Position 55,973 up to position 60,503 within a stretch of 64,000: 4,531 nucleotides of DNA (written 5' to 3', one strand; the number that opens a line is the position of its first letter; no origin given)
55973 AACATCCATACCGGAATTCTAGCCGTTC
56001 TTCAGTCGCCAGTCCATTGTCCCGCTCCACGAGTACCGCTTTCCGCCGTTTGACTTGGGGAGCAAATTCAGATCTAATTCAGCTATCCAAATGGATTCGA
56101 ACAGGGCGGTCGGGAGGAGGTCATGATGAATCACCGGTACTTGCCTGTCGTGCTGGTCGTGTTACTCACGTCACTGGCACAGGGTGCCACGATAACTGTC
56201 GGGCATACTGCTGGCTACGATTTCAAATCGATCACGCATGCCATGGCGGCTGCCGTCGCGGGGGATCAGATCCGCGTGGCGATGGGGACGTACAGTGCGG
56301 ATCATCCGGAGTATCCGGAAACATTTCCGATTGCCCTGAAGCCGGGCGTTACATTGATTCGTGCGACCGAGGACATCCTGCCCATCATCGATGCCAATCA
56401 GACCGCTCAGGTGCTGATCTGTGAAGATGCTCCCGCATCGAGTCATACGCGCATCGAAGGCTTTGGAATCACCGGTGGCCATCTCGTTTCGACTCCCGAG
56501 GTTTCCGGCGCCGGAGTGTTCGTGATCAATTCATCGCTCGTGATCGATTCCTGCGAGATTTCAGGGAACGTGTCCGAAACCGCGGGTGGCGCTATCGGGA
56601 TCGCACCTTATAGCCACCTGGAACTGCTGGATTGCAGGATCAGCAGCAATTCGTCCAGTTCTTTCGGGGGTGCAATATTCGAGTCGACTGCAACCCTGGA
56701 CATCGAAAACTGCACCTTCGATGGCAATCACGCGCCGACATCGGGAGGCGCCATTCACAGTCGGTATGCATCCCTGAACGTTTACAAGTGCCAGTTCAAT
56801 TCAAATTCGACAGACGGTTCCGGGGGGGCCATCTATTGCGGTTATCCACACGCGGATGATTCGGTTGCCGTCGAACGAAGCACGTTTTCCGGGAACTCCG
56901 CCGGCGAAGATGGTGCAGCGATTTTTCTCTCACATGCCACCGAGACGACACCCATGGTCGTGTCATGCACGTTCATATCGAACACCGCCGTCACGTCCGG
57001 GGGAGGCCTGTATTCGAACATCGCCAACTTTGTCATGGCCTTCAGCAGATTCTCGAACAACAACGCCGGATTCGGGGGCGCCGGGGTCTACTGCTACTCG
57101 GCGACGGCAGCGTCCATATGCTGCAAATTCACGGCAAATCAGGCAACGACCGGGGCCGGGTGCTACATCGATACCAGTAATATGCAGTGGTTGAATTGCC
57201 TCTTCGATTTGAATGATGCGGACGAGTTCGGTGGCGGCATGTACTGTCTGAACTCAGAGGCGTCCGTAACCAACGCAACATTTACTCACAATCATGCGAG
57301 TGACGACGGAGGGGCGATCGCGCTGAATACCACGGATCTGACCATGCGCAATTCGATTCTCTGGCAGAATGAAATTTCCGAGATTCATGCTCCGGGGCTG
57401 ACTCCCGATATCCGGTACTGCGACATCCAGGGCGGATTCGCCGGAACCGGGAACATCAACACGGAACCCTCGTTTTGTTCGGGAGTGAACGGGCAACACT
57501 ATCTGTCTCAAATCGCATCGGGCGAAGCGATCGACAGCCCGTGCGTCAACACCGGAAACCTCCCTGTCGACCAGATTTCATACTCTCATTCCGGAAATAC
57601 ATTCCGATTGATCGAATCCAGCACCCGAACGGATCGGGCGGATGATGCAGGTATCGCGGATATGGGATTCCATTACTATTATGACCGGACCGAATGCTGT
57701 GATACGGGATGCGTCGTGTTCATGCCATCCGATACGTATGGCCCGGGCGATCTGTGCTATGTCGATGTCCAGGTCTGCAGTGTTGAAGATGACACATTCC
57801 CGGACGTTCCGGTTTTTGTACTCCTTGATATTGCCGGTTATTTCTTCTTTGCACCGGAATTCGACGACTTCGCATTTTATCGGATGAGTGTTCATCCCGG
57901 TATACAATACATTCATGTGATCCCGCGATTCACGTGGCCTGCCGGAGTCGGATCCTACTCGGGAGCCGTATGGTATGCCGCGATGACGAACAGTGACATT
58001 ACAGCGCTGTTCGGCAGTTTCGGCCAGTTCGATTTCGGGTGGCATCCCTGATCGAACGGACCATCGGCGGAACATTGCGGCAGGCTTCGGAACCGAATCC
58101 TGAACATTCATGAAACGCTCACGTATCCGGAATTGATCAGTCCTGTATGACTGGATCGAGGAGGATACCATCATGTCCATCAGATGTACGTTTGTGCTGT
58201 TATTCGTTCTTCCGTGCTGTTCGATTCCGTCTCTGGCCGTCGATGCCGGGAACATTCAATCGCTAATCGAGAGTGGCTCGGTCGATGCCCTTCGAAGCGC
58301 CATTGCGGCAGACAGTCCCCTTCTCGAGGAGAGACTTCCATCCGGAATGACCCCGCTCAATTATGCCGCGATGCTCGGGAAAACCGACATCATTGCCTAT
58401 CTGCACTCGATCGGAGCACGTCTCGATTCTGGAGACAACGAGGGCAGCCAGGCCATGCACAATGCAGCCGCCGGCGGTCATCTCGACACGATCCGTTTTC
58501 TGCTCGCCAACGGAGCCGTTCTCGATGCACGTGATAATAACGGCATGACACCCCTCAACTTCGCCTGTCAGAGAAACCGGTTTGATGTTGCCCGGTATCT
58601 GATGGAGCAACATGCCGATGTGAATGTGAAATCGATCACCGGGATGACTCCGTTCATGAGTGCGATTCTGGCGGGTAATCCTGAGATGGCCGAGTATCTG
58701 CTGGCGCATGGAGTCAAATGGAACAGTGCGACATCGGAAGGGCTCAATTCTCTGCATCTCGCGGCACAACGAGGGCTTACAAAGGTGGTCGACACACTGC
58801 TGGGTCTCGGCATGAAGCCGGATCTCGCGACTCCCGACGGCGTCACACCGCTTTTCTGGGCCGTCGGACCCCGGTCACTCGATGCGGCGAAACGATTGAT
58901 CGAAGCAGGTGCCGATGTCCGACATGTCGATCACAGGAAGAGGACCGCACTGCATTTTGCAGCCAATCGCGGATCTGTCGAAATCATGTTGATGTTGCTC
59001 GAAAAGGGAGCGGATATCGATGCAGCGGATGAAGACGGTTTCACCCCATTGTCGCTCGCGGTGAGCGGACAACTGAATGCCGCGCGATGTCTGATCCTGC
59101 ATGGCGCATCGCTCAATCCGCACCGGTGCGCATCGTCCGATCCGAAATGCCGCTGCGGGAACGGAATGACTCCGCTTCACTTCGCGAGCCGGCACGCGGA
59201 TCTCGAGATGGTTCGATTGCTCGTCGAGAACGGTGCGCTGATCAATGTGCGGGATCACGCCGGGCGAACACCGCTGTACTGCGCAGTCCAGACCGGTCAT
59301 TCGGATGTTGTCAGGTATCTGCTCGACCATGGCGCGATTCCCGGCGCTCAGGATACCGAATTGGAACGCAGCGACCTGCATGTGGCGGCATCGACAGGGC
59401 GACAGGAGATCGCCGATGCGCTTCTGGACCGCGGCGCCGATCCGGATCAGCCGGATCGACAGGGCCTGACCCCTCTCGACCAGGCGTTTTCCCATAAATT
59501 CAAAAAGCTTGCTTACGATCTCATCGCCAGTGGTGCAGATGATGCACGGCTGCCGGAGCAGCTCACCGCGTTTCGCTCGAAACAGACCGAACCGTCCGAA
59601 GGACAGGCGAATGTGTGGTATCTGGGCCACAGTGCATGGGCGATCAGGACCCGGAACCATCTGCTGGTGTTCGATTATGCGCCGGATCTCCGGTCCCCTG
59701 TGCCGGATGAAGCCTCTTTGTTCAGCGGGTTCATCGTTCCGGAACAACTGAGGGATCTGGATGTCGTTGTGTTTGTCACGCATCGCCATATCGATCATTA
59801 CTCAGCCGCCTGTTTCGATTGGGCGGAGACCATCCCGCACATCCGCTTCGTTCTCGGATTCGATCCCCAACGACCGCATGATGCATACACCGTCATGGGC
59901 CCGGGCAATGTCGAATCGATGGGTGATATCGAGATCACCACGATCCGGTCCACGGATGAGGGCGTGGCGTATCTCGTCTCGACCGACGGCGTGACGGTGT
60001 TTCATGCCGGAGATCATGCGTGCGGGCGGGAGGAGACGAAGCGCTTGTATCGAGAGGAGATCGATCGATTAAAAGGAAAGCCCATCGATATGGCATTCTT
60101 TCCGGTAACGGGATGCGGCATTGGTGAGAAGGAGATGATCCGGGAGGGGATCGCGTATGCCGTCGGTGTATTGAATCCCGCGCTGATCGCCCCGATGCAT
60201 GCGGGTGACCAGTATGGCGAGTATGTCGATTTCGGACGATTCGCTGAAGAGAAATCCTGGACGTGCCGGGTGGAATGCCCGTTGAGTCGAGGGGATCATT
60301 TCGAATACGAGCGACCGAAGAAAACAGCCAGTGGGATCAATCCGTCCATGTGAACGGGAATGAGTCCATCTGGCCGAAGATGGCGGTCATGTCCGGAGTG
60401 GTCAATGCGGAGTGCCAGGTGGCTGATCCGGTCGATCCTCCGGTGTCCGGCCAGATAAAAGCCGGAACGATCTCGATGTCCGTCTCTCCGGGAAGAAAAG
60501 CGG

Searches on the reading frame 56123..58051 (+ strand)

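Call 6: search_protein_families(library=pfam, proteins=[window:56123-58051:+], max_evalue=0.01)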
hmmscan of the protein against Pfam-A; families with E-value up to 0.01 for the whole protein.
window:56123-58051:+ (642 aa): 2 families
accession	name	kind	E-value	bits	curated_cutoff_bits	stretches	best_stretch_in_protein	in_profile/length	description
PF02415.23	Chlam_PMP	-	5.1e-19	66.7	20.6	2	196-213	1-18/19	Chlamydia polymorphic membrane protein (Chlamydia_PMP) repeat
PF07602.17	DUF1565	-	6.6e-08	32.6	20.3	1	31-79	12-57/257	Protein of unknown function (DUF1565)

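Call 68: search_protein_families(library=ncbifam, proteins=[window:56123-58048:+], max_evalue=0.001)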
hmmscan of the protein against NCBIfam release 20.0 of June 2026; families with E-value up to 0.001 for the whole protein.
window:56123-58048:+ (642 aa): 2 families
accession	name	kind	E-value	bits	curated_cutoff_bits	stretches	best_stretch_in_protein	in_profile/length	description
TIGR01376.1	POMP_repeat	repeat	4.1e-18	64.2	15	0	224-240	6-22/28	polymorphic outer membrane protein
NF047854.1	LIC10774_subfam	equivalog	6.4e-07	28.6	380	1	33-80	79-123/358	LIC10774/LIC10365 family surface protein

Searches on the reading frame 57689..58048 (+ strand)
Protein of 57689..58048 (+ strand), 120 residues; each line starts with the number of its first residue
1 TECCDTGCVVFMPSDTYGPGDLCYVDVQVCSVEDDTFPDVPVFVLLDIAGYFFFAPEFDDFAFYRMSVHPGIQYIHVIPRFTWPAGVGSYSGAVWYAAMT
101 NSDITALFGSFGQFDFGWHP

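Call 10: search_protein_families(library=ncbifam, proteins=[window:57689-58048:+], max_evalue=10)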
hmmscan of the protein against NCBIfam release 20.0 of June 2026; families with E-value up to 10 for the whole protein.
window:57689-58048:+ (120 aa): 1 family
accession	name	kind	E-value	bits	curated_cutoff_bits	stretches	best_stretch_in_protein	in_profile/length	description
NF041463.1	GalB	equivalog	0.04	11.7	900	1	45-97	662-709/869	beta-galactosidase GalB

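Call 11: search_protein_families(library=pfam, proteins=[window:57689-58048:+], max_evalue=10)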
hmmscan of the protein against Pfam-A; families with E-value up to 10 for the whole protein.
window:57689-58048:+ (120 aa): 0 families

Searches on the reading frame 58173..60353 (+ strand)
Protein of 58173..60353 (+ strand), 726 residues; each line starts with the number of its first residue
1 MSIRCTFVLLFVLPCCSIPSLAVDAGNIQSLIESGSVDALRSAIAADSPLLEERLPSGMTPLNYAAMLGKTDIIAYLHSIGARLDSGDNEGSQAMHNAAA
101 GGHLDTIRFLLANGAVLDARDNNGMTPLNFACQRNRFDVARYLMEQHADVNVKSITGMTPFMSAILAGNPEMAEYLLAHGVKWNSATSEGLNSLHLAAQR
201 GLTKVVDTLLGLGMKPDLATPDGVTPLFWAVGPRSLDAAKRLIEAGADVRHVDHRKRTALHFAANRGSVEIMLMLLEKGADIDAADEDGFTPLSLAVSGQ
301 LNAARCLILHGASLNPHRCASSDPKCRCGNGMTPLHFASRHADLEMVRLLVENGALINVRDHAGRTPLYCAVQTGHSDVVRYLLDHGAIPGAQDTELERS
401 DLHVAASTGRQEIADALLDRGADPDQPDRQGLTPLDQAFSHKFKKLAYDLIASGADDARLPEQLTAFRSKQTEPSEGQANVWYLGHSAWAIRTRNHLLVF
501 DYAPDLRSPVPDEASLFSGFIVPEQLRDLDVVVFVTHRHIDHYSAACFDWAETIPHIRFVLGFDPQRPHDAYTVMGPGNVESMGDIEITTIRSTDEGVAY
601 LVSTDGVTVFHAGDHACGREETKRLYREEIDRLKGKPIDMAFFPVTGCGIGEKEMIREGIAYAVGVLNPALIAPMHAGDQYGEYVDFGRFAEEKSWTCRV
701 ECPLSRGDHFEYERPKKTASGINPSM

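Call 19: search_protein_families(library=pfam, proteins=[window:58173-60353:+], max_evalue=0.001)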
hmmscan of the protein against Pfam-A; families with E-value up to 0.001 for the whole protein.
window:58173-60353:+ (726 aa): 9 families
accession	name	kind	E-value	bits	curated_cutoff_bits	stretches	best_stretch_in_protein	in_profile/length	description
PF12796.13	Ank_2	-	4.3e-77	255.2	27.3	6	322-394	20-90/90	Ankyrin repeats (3 copies)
PF00023.36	Ank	-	3.4e-72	234.7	21.1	5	330-361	1-32/33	Ankyrin repeat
PF13637.12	Ank_4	-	6.7e-70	229.9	22.7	7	95-143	1-49/50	Ankyrin repeats (many copies)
PF13606.12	Ank_3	-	9.1e-59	188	22.3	5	330-358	1-29/30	Ankyrin repeat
PF13857.12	Ank_5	-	1.2e-55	185.3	27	6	242-296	1-56/56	Ankyrin repeats (many copies)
PF24521.3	Ank_KRIT1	-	6.7e-15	55.5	80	0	61-148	21-109/149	KRIT1 ankyrin-repeats domain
PF13483.12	Lactamase_B_3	-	7.8e-11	42.6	24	1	481-676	2-160/160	Beta-lactamase superfamily domain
PF23745.1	ANK_LRRK2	-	5.3e-06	26.8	27.5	0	128-211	35-114/130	LRRK2 ANK repeat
PF12706.13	Lactamase_B_2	-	0.00095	19.2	27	0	519-647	22-166/200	Beta-lactamase superfamily domain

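Call 55: search_protein_families(library=ncbifam, proteins=[window:58173-60353:+], max_evalue=0.001)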
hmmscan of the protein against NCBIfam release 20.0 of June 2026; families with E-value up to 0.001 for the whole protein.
window:58173-60353:+ (726 aa): 11 families
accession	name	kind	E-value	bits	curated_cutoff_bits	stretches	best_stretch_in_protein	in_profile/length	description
NF043029.1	T4SS_AnkY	equivalog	5.3e-47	160.5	600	5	225-298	460-533/543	Dot/Icm T4SS effector AnkY/LegA9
NF041931.2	MzaA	equivalog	4.4e-40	138.2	800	5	102-176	13-87/726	MZA anti-phage system associated sigma-70 family RNA polymerase sigma factor MzaA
NF043023.1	T4SS_AnkH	equivalog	3.1e-37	128.4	600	3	104-219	12-127/467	Dot/Icm T4SS effector AnkH/LegA3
NF043028.1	T4SS_AnkX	equivalog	6.3e-24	84.2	1400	3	238-456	563-787/938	Dot/Icm T4SS effector AnkN/AnkX/LegA8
NF043022.1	T4SS_AnkG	equivalog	8e-24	84.2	500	3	330-456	295-428/455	Dot/Icm T4SS effector AnkG/AnkZ/LegA7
NF043021.1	T4SS_AnkF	equivalog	1.4e-23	83.1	1000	2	93-230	587-673/917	Dot/Icm T4SS effector AnkF/LegA14/Ceg31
TIGR00870.1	trp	subfamily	5.1e-12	44.7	498.75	1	313-361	113-161/747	transient-receptor-potential calcium channel protein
NF043024.1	T4SS_AnkI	equivalog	6.3e-12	45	550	1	278-376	230-329/439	Dot/Icm T4SS effector AnkI/LegAS4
NF043019.1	T4SS_AnkC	equivalog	8.1e-08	31.5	450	0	119-278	76-223/459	Dot/Icm T4SS effector AnkC/LegA12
NF043020.1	T4SS_AnkD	equivalog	4.3e-07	29.2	500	0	114-153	71-110/426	Dot/Icm T4SS effector AnkD/LegA15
NF043027.1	T4SS_AnkQ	equivalog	5.1e-05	22.1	700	0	411-458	344-391/496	Dot/Icm T4SS effector AnkQ/LegA10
